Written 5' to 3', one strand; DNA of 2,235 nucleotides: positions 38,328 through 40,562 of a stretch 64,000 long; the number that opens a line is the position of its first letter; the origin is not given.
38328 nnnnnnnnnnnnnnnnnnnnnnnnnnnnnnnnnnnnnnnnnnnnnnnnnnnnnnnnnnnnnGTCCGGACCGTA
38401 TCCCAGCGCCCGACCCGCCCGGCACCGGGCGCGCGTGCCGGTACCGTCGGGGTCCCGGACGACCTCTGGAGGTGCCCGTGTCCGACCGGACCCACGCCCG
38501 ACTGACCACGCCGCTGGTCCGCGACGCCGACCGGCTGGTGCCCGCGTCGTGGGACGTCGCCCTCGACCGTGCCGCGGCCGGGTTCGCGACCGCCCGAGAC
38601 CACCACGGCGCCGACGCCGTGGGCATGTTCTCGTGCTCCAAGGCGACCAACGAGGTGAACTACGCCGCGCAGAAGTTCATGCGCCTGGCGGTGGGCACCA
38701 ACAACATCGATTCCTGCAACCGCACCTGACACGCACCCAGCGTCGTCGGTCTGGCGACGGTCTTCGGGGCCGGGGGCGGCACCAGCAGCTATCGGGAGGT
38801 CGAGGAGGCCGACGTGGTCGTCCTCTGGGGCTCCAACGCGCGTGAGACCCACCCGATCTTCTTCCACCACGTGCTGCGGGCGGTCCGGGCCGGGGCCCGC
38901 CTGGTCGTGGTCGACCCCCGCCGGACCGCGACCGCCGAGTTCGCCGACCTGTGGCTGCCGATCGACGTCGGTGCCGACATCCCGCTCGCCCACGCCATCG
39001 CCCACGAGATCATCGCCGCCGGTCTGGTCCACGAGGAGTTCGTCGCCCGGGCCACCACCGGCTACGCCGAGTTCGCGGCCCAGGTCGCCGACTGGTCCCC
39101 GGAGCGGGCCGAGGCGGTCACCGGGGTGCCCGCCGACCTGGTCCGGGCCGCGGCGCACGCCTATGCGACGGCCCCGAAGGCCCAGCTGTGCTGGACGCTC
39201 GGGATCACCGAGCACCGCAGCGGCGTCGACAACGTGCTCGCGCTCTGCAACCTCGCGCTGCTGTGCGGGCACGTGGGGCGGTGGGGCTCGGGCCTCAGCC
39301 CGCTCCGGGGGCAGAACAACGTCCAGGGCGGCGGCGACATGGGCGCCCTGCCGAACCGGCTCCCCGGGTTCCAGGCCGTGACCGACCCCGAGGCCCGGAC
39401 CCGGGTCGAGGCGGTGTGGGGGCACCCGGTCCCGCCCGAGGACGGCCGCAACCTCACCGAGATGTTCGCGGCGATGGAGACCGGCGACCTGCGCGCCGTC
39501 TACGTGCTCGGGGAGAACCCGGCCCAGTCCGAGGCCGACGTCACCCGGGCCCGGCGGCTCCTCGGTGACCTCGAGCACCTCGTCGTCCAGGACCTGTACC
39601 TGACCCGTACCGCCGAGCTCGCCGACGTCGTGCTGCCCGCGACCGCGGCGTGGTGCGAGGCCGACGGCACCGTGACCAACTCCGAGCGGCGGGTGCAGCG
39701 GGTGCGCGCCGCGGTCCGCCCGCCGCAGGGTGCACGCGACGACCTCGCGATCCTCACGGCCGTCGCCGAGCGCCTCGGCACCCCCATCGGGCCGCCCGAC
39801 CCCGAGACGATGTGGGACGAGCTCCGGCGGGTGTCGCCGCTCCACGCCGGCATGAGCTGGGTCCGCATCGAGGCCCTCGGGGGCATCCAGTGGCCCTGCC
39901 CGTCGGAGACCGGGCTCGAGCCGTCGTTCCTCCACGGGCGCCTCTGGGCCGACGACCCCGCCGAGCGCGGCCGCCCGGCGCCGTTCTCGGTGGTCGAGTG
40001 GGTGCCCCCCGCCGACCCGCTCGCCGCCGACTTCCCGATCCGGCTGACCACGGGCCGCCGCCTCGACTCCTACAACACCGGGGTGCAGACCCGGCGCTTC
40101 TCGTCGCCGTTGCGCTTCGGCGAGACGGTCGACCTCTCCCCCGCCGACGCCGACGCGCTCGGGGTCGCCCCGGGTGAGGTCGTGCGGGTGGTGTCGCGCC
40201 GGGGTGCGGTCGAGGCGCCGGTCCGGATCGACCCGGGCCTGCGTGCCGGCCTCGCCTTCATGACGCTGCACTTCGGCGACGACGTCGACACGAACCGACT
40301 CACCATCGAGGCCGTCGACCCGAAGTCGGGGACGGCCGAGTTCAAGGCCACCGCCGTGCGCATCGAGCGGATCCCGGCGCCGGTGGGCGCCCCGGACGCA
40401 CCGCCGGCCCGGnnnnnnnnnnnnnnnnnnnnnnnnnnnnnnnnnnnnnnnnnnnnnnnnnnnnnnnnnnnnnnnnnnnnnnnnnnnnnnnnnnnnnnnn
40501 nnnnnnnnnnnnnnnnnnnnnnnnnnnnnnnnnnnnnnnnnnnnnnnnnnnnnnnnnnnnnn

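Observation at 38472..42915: Formate dehydrogenase alpha subunit split after its MopB [4Fe-4S] motif, with the two halves encoded in permuted order around a NuoE/F fusion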

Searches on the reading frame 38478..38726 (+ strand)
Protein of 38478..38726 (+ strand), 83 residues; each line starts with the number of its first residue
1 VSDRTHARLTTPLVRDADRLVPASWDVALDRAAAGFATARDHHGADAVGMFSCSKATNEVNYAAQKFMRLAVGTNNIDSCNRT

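Call 28: find_related_loci(query=window:38478-38726:+, collection=metagenome_contigs, flank=6000)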
Query seq(83 aa) (83 aa) in metagenome_contigs; peptide patterns used: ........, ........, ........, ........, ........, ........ (x = any residue, [..] = any of these).
600 stretches matched a pattern (row limit reached: there are more); 140 encode a relative of the query (tblastn E <= 1e-3); the best 80 are kept; 80 distinct loci.
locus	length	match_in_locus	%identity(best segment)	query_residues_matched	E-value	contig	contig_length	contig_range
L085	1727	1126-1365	70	4-83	1e-35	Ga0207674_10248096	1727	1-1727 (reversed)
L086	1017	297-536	70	4-83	4e-36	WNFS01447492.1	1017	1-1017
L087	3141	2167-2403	70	5-83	6e-35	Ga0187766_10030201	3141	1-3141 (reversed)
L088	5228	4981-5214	72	6-83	2e-34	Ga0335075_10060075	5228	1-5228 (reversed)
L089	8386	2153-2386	68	6-83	3e-34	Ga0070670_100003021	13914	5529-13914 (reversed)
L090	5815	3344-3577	68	6-83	3e-34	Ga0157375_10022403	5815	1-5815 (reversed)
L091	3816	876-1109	71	6-83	6e-34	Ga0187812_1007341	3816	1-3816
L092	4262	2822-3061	70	4-83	6e-34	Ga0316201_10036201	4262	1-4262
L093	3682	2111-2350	65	4-83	9e-34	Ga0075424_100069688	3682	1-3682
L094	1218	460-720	64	3-83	2e-34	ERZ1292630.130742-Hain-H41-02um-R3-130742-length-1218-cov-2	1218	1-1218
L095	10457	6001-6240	68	4-83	3e-33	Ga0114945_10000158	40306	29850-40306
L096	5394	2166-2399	69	6-83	5e-33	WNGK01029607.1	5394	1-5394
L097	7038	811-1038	70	8-83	7e-33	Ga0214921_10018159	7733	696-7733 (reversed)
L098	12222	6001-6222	73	6-83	5e-33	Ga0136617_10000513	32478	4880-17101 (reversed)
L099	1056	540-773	69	6-83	2e-33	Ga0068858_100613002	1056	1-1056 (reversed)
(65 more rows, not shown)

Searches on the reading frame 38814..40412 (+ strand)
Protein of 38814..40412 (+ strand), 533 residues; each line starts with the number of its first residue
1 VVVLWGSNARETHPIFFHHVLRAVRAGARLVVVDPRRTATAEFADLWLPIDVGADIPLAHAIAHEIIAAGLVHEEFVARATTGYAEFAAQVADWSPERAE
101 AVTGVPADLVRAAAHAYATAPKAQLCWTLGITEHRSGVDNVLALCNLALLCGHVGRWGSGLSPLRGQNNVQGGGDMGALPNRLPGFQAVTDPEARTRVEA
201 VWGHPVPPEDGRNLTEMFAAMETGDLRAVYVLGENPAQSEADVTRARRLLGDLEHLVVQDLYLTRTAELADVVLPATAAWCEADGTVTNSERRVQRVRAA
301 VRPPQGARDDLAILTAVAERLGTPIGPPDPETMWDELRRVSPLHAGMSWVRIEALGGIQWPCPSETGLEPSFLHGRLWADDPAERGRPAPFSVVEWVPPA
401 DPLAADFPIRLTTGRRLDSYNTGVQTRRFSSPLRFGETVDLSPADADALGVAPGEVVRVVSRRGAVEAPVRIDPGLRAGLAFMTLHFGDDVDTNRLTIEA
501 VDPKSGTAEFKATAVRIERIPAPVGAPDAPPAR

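Call 59: find_homologous_proteins(query=window:38814-40412:+, max_evalue=1e-30)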
Query window:38814-40412:+ (533 aa): 8000 proteins with E <= 1e-30 among 8000 candidates; the best 120 are listed.
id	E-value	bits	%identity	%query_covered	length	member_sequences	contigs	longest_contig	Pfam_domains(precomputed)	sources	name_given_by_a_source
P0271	0.0e+0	1111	92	100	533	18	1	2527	PF00384.28,PF01568.28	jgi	-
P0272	1.1e-288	977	84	97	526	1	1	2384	PF00384.28,PF01568.28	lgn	-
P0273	1.3e-287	973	83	98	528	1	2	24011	PF00384.28,PF01568.28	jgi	jgi:formate dehydrogenase major subunit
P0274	4.4e-282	955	82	98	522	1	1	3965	PF00384.28,PF01568.28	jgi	-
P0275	1.2e-281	953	82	98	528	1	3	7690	PF00384.28,PF01568.28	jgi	-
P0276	4.0e-281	952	81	98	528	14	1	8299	PF00384.28,PF01568.28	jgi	-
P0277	1.2e-278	944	80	98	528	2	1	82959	PF00384.28,PF01568.28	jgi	jgi:formate dehydrogenase major subunit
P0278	1.9e-278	943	80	99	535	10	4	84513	PF00384.28,PF01568.28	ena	-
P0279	7.2e-278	941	80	98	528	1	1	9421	PF00384.28,PF01568.28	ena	-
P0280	3.7e-272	922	79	98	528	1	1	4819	PF00384.28,PF01568.28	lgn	-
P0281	1.2e-267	907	81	94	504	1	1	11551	PF00384.28,PF01568.28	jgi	jgi:formate dehydrogenase major subunit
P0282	4.3e-265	899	78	97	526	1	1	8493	PF00384.28,PF01568.28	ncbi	ncbi:MAG: formate dehydrogenase subunit alpha [Acidimicrobiia bacterium]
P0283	4.3e-259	879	75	97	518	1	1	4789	PF00384.28,PF01568.28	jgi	jgi:predicted molibdopterin-dependent oxidoreductase YjgC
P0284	3.8e-257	873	74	98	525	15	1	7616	PF00384.28,PF01568.28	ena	-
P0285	1.5e-248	844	76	94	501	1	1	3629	PF00384.28,PF01568.28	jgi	jgi:predicted molibdopterin-dependent oxidoreductase YjgC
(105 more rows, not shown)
